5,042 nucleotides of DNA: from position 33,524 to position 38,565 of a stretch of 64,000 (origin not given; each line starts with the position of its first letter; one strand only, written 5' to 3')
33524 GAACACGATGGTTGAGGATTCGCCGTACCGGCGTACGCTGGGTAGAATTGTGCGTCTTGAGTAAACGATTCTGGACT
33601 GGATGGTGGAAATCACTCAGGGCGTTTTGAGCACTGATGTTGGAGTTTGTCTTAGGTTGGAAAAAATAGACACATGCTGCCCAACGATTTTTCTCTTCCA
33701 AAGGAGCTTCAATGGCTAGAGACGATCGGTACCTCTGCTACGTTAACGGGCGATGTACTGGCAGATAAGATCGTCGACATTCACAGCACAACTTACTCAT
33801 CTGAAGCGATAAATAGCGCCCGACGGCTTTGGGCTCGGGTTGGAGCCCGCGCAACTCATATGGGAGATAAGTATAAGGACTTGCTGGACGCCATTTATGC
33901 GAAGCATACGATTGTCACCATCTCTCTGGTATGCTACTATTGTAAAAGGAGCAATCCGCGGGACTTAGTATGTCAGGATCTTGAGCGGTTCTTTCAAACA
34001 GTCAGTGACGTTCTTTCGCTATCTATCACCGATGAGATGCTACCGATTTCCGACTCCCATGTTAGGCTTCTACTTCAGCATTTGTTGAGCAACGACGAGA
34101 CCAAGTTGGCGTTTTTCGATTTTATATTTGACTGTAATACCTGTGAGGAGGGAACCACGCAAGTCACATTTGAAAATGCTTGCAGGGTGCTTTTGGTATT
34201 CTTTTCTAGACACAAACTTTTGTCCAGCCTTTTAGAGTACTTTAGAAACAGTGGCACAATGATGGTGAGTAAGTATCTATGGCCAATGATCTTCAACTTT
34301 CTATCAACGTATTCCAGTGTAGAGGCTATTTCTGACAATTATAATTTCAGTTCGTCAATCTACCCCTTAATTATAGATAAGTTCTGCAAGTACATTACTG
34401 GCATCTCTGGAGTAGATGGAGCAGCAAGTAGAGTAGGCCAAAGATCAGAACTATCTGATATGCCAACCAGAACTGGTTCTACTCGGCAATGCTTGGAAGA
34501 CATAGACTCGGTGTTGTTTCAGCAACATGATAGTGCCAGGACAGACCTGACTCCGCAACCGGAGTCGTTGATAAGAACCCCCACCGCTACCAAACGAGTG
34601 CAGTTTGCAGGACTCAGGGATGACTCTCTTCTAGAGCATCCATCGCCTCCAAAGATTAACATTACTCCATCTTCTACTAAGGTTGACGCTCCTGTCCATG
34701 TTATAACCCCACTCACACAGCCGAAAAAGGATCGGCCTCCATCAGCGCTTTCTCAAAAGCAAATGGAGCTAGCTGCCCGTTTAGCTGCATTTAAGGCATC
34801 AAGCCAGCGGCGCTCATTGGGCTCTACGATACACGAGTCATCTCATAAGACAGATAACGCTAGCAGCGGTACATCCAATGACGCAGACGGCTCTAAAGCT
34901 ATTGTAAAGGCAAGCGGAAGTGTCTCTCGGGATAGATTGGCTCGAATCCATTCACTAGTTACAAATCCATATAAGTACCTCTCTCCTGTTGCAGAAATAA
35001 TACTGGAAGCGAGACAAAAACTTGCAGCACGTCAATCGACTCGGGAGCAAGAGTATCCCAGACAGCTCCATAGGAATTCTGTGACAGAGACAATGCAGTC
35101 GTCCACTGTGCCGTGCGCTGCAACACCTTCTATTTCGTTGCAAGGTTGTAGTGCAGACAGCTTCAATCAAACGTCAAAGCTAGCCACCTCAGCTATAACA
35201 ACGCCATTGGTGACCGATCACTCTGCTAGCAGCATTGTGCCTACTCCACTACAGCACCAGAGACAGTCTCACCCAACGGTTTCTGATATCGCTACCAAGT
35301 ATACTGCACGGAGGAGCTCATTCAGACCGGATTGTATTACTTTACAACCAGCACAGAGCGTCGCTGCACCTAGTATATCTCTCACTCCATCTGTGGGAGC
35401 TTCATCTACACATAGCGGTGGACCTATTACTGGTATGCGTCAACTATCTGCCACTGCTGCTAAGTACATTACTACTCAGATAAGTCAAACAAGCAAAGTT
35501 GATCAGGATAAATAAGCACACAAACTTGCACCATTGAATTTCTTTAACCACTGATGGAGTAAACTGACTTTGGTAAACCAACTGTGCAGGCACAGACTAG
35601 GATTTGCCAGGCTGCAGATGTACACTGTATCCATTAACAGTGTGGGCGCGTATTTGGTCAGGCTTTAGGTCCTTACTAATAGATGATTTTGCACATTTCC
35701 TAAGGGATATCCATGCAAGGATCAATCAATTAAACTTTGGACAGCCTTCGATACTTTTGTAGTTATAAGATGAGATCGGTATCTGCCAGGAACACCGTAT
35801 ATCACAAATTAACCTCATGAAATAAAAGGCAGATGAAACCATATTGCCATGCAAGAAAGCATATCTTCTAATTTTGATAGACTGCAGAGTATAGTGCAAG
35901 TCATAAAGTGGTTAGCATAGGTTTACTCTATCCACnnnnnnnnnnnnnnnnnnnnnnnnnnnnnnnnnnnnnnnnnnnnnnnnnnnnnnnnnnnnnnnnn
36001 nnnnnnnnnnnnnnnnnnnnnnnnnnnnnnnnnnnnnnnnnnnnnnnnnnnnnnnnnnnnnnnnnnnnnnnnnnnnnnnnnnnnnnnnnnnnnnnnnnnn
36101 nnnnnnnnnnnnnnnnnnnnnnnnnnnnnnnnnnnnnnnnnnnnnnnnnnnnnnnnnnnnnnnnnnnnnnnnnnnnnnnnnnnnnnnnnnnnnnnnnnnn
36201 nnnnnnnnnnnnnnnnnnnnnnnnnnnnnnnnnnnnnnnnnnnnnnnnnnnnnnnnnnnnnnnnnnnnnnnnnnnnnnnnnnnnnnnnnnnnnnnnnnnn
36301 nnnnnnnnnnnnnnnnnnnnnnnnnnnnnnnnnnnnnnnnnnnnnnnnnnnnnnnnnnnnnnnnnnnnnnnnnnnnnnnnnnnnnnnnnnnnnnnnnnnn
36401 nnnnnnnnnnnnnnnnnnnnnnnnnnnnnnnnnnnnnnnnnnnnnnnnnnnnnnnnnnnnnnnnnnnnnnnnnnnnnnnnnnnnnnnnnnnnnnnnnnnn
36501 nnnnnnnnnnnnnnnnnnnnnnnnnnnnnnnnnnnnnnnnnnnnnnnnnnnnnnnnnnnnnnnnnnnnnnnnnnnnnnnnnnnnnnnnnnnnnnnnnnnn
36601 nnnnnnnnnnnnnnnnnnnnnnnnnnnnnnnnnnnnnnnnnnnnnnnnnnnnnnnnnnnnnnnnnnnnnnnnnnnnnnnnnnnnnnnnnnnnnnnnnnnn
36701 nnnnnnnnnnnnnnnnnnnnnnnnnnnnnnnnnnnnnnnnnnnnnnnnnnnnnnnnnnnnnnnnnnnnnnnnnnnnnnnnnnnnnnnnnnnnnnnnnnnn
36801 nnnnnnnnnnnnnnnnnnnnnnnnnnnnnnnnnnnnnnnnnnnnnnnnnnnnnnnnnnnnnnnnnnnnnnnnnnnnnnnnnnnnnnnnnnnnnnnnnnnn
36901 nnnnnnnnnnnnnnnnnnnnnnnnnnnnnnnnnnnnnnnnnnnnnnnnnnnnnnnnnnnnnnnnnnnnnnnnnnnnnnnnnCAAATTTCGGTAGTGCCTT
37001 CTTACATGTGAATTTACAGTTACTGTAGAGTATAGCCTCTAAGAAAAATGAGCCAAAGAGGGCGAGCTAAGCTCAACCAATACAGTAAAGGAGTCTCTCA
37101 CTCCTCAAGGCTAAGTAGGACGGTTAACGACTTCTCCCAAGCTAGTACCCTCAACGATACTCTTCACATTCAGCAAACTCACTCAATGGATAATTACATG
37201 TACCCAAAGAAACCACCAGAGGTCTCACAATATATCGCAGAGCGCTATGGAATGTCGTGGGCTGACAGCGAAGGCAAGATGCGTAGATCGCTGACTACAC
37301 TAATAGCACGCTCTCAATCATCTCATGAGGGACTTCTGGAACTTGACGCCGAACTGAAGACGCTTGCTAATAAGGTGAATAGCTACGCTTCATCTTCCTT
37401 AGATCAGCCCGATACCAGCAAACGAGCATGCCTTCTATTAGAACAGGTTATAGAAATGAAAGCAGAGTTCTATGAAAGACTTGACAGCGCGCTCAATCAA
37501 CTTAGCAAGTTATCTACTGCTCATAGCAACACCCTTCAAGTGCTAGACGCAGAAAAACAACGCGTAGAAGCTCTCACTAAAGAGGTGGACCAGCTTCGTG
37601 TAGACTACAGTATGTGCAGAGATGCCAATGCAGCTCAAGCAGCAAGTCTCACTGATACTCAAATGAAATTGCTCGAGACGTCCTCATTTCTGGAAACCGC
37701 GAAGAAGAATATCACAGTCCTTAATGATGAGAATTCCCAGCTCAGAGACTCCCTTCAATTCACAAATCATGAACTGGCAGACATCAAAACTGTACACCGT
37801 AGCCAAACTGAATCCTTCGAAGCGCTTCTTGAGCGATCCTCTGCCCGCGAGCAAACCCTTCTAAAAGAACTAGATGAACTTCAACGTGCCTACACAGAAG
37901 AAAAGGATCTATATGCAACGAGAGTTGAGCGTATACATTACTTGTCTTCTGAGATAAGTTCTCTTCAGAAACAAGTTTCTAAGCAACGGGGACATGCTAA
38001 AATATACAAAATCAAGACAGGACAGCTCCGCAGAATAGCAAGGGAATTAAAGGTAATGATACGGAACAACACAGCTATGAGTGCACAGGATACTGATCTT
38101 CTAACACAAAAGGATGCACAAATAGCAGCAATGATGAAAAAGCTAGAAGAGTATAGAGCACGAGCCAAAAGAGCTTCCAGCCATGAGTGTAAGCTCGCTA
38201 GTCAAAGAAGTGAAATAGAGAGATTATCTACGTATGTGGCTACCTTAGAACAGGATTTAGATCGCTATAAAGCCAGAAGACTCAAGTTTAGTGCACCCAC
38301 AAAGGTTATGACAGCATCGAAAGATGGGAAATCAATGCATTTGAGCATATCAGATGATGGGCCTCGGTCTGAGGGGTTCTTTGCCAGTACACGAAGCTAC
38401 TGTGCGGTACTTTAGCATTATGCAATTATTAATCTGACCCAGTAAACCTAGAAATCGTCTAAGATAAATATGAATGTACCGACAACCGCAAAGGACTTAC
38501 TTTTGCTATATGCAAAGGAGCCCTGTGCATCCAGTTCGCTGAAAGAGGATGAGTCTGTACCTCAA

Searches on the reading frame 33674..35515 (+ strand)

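Call 92: search_protein_families(library=pfam, proteins=[window:33674-35515:+], max_evalue=0.01)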
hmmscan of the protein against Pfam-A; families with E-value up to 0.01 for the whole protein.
window:33674-35515:+ (613 aa): 1 family
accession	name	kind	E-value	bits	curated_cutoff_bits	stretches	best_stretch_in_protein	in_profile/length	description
PF03556.21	Cullin_binding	-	5e-10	40.3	27.9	1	134-240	10-118/118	Cullin binding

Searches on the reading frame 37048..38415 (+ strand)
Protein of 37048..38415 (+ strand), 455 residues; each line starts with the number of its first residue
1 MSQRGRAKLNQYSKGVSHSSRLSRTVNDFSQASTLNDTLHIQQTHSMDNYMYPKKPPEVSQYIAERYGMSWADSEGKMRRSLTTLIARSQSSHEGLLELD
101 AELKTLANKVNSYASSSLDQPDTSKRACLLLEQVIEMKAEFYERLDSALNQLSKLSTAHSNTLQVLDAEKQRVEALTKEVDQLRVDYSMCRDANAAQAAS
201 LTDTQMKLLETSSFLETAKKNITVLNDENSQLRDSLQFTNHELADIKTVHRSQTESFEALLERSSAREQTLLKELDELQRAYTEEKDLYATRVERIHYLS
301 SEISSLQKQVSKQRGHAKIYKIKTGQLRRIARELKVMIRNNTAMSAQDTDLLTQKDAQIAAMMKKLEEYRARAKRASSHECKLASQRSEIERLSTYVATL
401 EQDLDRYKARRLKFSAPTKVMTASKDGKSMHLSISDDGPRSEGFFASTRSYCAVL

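Call 27: find_encoding_contigs(protein=window:37048-38415:+, flank=10000, max_places=10)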
Protein window:37048-38415:+ (455 aa): 23 contigs read that carry it; 5 places shown.
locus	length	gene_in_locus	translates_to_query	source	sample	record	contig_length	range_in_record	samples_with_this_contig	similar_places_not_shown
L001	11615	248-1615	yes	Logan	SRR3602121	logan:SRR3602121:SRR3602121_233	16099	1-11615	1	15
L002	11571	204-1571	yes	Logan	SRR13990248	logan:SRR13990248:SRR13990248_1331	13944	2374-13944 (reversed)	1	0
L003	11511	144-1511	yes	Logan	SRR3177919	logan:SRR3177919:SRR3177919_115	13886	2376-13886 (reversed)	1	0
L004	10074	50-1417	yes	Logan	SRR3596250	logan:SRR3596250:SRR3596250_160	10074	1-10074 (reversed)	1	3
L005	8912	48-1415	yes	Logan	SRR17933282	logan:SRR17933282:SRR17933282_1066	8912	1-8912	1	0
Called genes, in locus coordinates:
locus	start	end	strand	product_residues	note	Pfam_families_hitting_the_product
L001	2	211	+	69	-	?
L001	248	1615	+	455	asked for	-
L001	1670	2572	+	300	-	PF09445:Methyltransf_15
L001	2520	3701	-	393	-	PF01866:Diphthamide_syn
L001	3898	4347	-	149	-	-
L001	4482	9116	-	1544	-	-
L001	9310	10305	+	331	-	PF00056:Ldh_1_N, PF02866:Ldh_1_C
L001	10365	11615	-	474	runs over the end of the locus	-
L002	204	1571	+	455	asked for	-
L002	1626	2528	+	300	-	PF09445:Methyltransf_15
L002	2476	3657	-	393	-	PF01866:Diphthamide_syn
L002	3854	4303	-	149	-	-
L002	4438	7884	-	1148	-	-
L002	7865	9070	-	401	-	-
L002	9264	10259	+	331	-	PF00056:Ldh_1_N, PF02866:Ldh_1_C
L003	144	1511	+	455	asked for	-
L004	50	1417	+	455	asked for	-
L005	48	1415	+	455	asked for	-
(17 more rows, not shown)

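Call 85: find_homologous_proteins(query=window:37048-38415:+, max_evalue=1e-50)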
Query window:37048-38415:+ (455 aa): 5 proteins with E <= 1e-50 among 8000 candidates.
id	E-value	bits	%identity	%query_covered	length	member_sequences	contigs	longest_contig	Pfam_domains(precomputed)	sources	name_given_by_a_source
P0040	1.1e-275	932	98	100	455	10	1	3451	-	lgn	-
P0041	6.5e-228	775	82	100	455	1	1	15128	-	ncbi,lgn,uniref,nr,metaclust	ncbi:Hypothetical protein GLP15_4237 [Giardia lamblia P15]|uniref:Uncharacterized protein n=1 Tax=Gi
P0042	9.8e-185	633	67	100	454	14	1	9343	-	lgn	-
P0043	3.7e-173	595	63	100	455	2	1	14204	-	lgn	-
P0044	1.3e-169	583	61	100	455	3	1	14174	-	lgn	-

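Call 86: list_cluster_members(proteins=[P0040])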
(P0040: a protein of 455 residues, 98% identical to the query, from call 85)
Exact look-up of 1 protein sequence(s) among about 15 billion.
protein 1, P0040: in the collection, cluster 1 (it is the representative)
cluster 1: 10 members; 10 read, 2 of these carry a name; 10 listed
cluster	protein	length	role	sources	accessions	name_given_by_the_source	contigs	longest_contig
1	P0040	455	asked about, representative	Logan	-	-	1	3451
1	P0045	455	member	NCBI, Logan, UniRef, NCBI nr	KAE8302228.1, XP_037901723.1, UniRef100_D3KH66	hypothetical protein GL50803_004245 [Giardia duodenalis] | Uncharacterized protein n=1 Tax=Giardia intestinalis (strain ATCC 50803 / WB clone C6) ... | hypothetical protein GL50803_004245 [Giardia intestinalis]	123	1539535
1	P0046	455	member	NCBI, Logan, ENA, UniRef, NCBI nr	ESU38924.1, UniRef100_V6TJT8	Hypothetical protein DHA2_150212 [Giardia duodenalis] | Uncharacterized protein n=1 Tax=Giardia intestinalis TaxID=5741 RepID=V6TJT8_GIAIN | Hypothetical protein DHA2_150212 [Giardia intestinalis]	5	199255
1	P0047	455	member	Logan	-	-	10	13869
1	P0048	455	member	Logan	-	-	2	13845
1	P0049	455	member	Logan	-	-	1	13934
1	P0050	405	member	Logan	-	-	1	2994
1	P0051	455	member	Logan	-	-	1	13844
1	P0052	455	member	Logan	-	-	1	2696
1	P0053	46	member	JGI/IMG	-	-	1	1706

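Call 87: find_encoding_contigs(protein=P0041, flank=6000, max_places=3)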
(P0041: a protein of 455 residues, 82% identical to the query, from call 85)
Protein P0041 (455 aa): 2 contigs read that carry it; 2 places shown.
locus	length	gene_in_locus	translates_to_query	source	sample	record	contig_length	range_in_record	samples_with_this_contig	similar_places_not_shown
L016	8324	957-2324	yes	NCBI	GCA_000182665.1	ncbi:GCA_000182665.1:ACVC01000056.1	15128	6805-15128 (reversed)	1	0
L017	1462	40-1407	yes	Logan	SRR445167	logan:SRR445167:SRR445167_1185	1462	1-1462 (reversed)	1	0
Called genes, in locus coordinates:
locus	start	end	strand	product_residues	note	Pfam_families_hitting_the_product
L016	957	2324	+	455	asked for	-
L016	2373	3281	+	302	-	PF09445:Methyltransf_15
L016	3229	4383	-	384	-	PF01866:Diphthamide_syn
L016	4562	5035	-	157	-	-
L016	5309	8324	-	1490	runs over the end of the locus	-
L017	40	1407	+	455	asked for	-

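Call 88: find_encoding_contigs(protein=P0046, flank=10000, max_places=2)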
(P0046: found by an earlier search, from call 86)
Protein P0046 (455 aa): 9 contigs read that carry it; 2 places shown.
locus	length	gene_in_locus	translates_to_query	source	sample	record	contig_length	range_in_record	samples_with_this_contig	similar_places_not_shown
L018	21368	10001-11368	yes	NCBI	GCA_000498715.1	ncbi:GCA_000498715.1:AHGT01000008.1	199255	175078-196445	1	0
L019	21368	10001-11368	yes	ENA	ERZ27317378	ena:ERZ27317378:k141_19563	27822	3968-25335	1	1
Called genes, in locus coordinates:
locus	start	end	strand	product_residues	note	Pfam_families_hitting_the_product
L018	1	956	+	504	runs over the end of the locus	PF00149:Metallophos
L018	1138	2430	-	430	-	PF04851:ResIII (weak), PF00270:DEAD, PF00271:Helicase_C, PF22590:Cas3-like_C_2 (weak)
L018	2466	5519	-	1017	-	PF00069:Pkinase, PF07714:PK_Tyr_Ser-Thr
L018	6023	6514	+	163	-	PF01412:ArfGap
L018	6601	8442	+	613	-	PF03556:Cullin_binding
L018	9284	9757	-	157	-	-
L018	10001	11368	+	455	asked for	-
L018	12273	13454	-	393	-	PF01866:Diphthamide_syn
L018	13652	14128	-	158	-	-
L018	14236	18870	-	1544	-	-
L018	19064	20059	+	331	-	PF00056:Ldh_1_N, PF02866:Ldh_1_C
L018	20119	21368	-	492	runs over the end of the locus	-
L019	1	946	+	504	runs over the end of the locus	PF00149:Metallophos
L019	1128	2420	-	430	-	PF04851:ResIII (weak), PF00270:DEAD, PF00271:Helicase_C, PF22590:Cas3-like_C_2 (weak)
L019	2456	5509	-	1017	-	PF00069:Pkinase, PF07714:PK_Tyr_Ser-Thr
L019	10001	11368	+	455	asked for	-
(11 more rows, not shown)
